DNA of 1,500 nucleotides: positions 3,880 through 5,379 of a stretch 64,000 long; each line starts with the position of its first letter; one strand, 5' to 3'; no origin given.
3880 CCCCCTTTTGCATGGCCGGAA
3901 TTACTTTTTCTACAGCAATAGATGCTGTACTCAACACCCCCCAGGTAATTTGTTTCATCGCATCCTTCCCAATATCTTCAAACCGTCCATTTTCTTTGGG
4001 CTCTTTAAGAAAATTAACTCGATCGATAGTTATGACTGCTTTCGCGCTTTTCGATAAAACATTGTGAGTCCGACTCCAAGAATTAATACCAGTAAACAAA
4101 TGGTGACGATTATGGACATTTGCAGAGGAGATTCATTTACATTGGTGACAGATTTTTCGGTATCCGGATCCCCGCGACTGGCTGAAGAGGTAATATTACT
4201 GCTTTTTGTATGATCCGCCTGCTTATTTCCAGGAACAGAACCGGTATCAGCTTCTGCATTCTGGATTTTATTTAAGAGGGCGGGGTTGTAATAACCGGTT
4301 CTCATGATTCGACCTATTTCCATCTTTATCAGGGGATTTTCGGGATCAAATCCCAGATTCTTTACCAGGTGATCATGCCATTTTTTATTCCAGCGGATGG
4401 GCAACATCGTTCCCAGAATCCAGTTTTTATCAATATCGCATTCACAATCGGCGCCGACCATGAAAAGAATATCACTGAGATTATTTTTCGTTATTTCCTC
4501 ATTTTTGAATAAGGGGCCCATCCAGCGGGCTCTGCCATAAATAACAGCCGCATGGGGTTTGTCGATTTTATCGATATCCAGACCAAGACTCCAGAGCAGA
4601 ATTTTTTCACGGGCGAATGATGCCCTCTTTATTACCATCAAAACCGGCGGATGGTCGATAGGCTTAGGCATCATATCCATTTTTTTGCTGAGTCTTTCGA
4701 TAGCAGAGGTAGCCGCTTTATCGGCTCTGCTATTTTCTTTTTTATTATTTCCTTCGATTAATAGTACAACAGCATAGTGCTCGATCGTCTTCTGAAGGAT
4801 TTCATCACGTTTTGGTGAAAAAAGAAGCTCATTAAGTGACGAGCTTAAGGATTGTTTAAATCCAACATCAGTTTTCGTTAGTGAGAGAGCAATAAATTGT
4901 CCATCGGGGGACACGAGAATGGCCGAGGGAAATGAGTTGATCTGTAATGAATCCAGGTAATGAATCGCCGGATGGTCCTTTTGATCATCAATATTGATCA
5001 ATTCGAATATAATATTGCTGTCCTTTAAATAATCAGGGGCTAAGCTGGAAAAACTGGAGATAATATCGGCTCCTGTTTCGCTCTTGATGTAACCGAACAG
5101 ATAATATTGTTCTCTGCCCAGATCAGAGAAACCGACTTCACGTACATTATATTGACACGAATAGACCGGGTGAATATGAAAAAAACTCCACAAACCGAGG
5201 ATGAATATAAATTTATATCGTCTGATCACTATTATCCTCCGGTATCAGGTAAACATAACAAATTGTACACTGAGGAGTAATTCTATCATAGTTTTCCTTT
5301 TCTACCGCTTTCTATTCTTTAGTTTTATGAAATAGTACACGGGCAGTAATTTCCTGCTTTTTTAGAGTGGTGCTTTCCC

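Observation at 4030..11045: Operon coupling a 1265-aa PQQ-propeller/PA14 lipoprotein and a bitopic unknown protein to a LolCDE/MacB-type ABC pair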

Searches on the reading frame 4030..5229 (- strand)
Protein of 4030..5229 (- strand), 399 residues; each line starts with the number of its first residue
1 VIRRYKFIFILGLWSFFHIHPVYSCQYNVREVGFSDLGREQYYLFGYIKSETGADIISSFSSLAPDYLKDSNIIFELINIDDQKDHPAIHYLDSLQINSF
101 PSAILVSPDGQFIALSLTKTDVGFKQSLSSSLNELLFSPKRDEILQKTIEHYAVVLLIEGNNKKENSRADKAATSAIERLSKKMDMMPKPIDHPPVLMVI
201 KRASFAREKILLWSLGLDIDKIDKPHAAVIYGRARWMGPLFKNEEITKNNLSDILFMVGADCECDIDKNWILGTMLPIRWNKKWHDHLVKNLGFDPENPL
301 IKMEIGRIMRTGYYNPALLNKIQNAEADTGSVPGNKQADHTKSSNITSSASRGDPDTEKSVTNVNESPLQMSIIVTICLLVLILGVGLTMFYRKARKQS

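Call 4: search_protein_families(library=pfam, proteins=[window:4030-5229:-], max_evalue=0.01)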
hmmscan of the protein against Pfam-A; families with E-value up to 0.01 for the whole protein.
window:4030-5229:- (399 aa): 0 families

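Call 8: search_protein_families(library=ncbifam, proteins=[window:4030-5229:-], max_evalue=0.001)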
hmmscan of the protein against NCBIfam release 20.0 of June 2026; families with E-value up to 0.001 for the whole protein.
window:4030-5229:- (399 aa): 0 families

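Call 10: find_homologous_proteins(query=window:4030-5229:-)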
Query window:4030-5229:- (399 aa): 582 proteins with E <= 0.001 among 3585 candidates; the best 120 are listed.
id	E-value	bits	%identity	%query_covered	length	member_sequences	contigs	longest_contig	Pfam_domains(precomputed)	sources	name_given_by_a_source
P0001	3.0e-268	907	100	100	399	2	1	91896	-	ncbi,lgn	-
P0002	5.8e-240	814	89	100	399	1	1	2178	-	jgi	jgi:hypothetical protein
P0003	9.4e-219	744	82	100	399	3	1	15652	-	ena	-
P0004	4.3e-212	722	80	100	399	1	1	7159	-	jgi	-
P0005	4.0e-209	713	80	100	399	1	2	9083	-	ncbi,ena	-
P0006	6.9e-192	656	74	99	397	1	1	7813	-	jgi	jgi:hypothetical protein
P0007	1.4e-174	599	78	86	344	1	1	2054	-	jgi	jgi:hypothetical protein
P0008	3.4e-124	433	53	89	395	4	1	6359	-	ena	-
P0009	9.6e-119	415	48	99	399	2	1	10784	-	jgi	-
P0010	3.2e-118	413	49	98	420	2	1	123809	-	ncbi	-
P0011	2.6e-117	410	48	99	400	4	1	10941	-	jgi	-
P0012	3.2e-117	410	49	100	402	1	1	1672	-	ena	-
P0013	3.4e-117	410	48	100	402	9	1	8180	-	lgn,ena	-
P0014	3.5e-117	410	48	98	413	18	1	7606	-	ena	-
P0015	4.5e-117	409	49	99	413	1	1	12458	-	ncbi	-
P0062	2.2e-109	384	47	98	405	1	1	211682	-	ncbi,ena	-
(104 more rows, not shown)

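Call 13: find_encoding_contigs(protein=P0010, flank=10000, max_places=3)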
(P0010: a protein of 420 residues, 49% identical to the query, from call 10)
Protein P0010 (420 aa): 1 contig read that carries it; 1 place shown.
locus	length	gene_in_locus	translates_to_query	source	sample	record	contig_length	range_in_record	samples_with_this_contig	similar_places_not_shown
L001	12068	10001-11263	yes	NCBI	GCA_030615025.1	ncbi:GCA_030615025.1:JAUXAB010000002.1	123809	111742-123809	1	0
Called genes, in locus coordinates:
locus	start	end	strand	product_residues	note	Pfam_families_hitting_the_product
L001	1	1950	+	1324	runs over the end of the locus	PF01011:PQQ (weak), PF13360:PQQ_2, PF13570:Beta-prop_ACSF4, PF13360:PQQ_2 (weak), PF11721:Malectin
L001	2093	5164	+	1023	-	PF01074:Glyco_hydro_38N, PF07748:Glyco_hydro_38C, PF17677:Glyco_hydro38C2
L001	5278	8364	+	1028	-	PF01011:PQQ (faint), PF25293:Beta-prop_EMC1_N (faint), PF13360:PQQ_2, PF13570:Beta-prop_ACSF4 (weak)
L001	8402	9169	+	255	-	PF01209:Ubie_methyltran (weak), PF13489:Methyltransf_23 (faint), PF13847:Methyltransf_31, PF08241:Methyltransf_11, PF08242:Methyltransf_12 (weak), PF13649:Methyltransf_25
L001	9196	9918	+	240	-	PF07963:N_methyl (weak)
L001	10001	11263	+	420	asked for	-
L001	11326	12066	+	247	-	?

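Call 14: find_encoding_contigs(protein=P0062, flank=10000, max_places=3)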
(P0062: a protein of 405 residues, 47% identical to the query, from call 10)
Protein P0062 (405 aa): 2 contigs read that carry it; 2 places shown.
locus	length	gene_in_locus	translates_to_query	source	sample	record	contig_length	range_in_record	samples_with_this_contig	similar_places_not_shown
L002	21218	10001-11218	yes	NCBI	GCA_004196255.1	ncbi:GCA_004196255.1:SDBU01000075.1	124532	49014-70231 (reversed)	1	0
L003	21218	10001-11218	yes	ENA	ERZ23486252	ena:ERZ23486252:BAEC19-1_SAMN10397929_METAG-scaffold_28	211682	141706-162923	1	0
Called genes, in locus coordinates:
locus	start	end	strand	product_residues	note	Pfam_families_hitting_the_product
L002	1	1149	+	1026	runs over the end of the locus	PF01074:Glyco_hydro_38N, PF07748:Glyco_hydro_38C, PF17677:Glyco_hydro38C2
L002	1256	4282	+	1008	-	PF01011:PQQ (faint), PF07774:EMC1_C (faint), PF25293:Beta-prop_EMC1_N (faint), PF13360:PQQ_2, PF13570:Beta-prop_ACSF4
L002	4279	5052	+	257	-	PF13531:SBP_bac_11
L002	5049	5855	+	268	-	PF13531:SBP_bac_11, PF01547:SBP_bac_1 (faint)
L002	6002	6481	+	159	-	PF01925:TauE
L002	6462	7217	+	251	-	PF01547:SBP_bac_1 (faint), PF13531:SBP_bac_11, PF13416:SBP_bac_8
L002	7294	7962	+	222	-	PF01794:Ferric_reduct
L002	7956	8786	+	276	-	PF00528:BPD_transp_1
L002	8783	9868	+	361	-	PF00005:ABC_tran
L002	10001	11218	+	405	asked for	-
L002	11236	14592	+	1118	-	PF01011:PQQ (faint), PF13360:PQQ_2, PF13570:Beta-prop_ACSF4, PF13847:Methyltransf_31 (faint)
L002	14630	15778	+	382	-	PF02687:FtsX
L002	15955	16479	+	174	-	PF00005:ABC_tran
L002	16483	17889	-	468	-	PF02952:Fucose_iso_C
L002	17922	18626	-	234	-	PF00596:Aldolase_II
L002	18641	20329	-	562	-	PF00370:FGGY_N, PF02782:FGGY_C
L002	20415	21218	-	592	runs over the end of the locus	PF00474:SSF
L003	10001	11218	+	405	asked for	-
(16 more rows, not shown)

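Call 16: search_solved_structures(query=window:4030-5229:-, max_evalue=1)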
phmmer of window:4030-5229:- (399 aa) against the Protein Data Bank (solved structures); distinct sequences matched with E-value up to 1: 0.

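Call 21: find_related_loci(query=A1, collection=genome_contigs, flank=10000)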
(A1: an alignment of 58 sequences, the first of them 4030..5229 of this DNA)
Query A1 (399 aa) in genome_contigs; peptide patterns used: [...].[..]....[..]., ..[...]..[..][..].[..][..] (x = any residue, [..] = any of these).
338 stretches matched a pattern; 119 encode a relative of the query (tblastn E <= 1e-3); the best 80 are kept; 80 distinct loci.
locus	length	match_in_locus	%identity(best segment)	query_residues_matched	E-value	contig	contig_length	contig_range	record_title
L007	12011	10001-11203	49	6-397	1e-126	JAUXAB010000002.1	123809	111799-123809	MAG: Phycisphaerae bacterium isolate CSMAG_2751 CSMAG_2751_k141_610976_length_123809_cov_29.8915, whole genome shotgun s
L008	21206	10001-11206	48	1-399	4e-124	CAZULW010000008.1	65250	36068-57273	MAG TPA_asm: uncultured bacterium isolate binchicken_co136_34 genome assembly, contig: NODE_188_length_65250_cov_51.4348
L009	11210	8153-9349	47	1-399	1e-122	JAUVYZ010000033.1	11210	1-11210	MAG: Phycisphaerae bacterium isolate CSMAG_1255 CSMAG_1255_k141_998335_length_11210_cov_8.0000, whole genome shotgun seq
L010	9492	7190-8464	46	1-397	5e-120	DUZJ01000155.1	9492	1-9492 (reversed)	MAG TPA_asm: Planctomycetota bacterium isolate MAG_11118_pl_115 Ga0114922_10008309, whole genome shotgun sequence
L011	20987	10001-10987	53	1-315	5e-120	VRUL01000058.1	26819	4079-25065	MAG: Planctomycetota bacterium isolate MohnsGC08_bin191 NODE_59_length_26819_cov_41.410740, whole genome shotgun sequenc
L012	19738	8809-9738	55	6-315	5e-118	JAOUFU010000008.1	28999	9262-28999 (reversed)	MAG: Phycisphaerae bacterium isolate 4_1_July_SF_Bin52 4_1_July_SF_Bin52_scaffold_566_c1, whole genome shotgun sequence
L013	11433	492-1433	53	6-318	3e-116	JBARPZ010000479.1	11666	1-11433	MAG: Sedimentisphaerales bacterium isolate MFD13424_ilm_asm_bin26 k127_295429, whole genome shotgun sequence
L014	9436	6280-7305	51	3-343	1e-115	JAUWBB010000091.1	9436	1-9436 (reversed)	MAG: Bacteroidota bacterium isolate CSMAG_1309 CSMAG_1309_k141_638126_length_9436_cov_7.2832, whole genome shotgun seque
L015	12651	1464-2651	46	1-397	1e-115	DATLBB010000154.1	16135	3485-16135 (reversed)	MAG TPA_asm: Sedimentisphaerales bacterium isolate SMAG_U14287 k141_3280495, whole genome shotgun sequence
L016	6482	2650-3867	44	1-397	3e-115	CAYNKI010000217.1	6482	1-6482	MAG TPA_asm: uncultured Pirellulales bacterium isolate SRP068000_co1_139 genome assembly, contig: NODE_26282_length_6482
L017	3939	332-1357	51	3-343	1e-115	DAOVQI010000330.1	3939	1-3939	MAG TPA_asm: Bacteroidota bacterium isolate CSMAG_1571 CSMAG_1571_k141_102804_length_3939_cov_44.9463, whole genome shot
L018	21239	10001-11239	43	8-397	5e-113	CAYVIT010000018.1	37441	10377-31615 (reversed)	MAG TPA_asm: uncultured Pirellulales bacterium isolate binchicken_co196_99 genome assembly, contig: NODE_1196_length_374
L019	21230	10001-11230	44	7-397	1e-111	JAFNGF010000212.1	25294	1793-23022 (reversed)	MAG: Planctomycetota bacterium isolate bin_34 PROKKA_contig000212, whole genome shotgun sequence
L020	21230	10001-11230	44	6-397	2e-111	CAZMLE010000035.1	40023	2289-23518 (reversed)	MAG TPA_asm: uncultured Pirellulales bacterium isolate binchicken_co103_323 genome assembly, contig: NODE_777_length_400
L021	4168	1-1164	44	30-395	8e-112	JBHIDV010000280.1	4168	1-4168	MAG: Sedimentisphaerales bacterium isolate b3.sp3_bin.2 NODE_10366_length_4168_cov_5.532215, whole genome shotgun sequen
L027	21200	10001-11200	41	1-398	1e-104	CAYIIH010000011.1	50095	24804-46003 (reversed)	MAG TPA_asm: uncultured Verrucomicrobiota bacterium isolate ERP119705_co20_532 genome assembly, contig: NODE_440_length_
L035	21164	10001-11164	41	13-399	4e-100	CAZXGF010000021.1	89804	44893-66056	MAG TPA_asm: uncultured Verrucomicrobiota bacterium isolate binchicken_co89_561 genome assembly, contig: NODE_239_length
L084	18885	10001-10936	39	7-317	3e-74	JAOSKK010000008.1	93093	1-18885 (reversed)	MAG: Verrucomicrobia bacterium isolate FR_27 FR-Pedosphaerales-1_s16, whole genome shotgun sequence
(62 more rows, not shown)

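Call 29: predict_structure(alignment_id=A1)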
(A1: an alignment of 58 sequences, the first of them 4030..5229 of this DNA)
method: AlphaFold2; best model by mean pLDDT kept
length: 399 residues; sequences in the alignment: 58
mean_pLDDT: 80.0   pTM: 0.70
mean pLDDT of the five models: 80.0, 79.3, 78.8, 77.4, 76.4
residues with pLDDT >= 90: 213; 70-90: 99; 50-70: 26; < 50: 61
segments of 3 or more residues with pLDDT < 50: 18-23, 312-366
pLDDT, mean of each block of 10 residues (from residue 1): 65 61 69 84 95 94 94 95 96 94 94 83 88 92 94 97 98 98 86 94 95 94 97 91 98 93 81 87 91 90 85 42 31 25 26 29 41 79 84 68
secondary structure, 60 per line:
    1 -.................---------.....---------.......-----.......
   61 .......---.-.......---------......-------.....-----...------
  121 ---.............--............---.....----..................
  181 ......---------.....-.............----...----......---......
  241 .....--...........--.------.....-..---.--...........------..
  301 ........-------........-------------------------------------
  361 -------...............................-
elements in order: H2-18 H29-32 E42-48 H54-67 E73-79 H89-94 E102-106 E112-114 H124-136 H139-150 E154-158 H163-186 E196-200 H202-214 E226-231 E235-242 H248-258 H268-272 H282-292 H299-308 H316-323 H368-398

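Call 33: fold_search(model_id=the predicted structure, library=pdb)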
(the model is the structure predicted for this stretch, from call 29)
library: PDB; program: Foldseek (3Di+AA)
matches with E <= 10: 993; with E <= 0.001: 67
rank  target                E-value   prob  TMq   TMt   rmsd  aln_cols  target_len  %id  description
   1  4tw5_A                1.8e-06  1.00  0.20  0.29  15.9       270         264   10  Structure Of the First Two Thioredoxin Domains of Saccharomyces cerevisiae Eps1p (released 2014-12-17)
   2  4tve                  2.7e-06  1.00  0.20  0.28  17.1       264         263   11  Structure Of the First Two Thioredoxin Domains of Naumovozyma dairenensis Eps1p (released 2014-12-17)
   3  2h8l_A                4.5e-06  1.00  0.20  0.32  16.0       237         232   13  Crystal structure of the bb' fragment of ERp57 (released 2006-08-29)
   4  7qng_B                5.7e-06  1.00  0.21  0.18  16.1       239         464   13  Structure of a MHC I-Tapasin-ERp57 complex (released 2022-09-28)
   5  2h8l_B                7.2e-06  1.00  0.20  0.31  16.1       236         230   11  Crystal structure of the bb' fragment of ERp57 (released 2006-08-29)
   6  9wzl_B                1.1e-05  1.00  0.20  0.29  17.2       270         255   10  Crystal structure of rice protein disulfide isomerase-like protein OsPDIL2-3 a-b domain (released 2026-04-08)
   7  9wzl_A                1.2e-05  1.00  0.19  0.28  18.0       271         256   10  Crystal structure of rice protein disulfide isomerase-like protein OsPDIL2-3 a-b domain (released 2026-04-08)
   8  9wqu_B                1.4e-05  1.00  0.21  0.32  16.0       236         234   14  b-b' domain fragment of ER-60 (ERp57) under microgravity (released 2025-10-01)
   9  1a8y                  1.9e-05  1.00  0.21  0.24  15.5       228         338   11  CRYSTAL STRUCTURE OF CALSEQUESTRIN FROM RABBIT SKELETAL MUSCLE SARCOPLASMIC RETICULUM AT 2.4 A RESOLUTION (released 1999-03-30)
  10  7qpd_E                1.9e-05  1.00  0.20  0.18  15.9       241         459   14  Structure of the human MHC I peptide-loading complex editing module (released 2022-07-20)
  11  3f8u_C                2.4e-05  1.00  0.21  0.19  16.2       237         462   14  Tapasin/ERp57 heterodimer (released 2009-01-13)
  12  9wzk_A                2.6e-05  1.00  0.18  0.27  16.1       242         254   11  Crystal structure of the inactive mutant of rice protein disulfide isomerase-like protein OsPDIL2-3 a-b domains (released 2026-04-08)
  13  3trq_A                4.8e-05  1.00  0.22  0.24  16.1       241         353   12  Crystal structure of native rabbit skeletal calsequestrin (released 2011-12-21)
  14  9wqu_A                4.8e-05  1.00  0.21  0.32  16.1       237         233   14  b-b' domain fragment of ER-60 (ERp57) under microgravity (released 2025-10-01)
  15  5crg_A                4.8e-05  1.00  0.21  0.23  16.0       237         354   12  Human skeletal calsequestrin, D210G mutant high-calcium complex (released 2015-10-07)
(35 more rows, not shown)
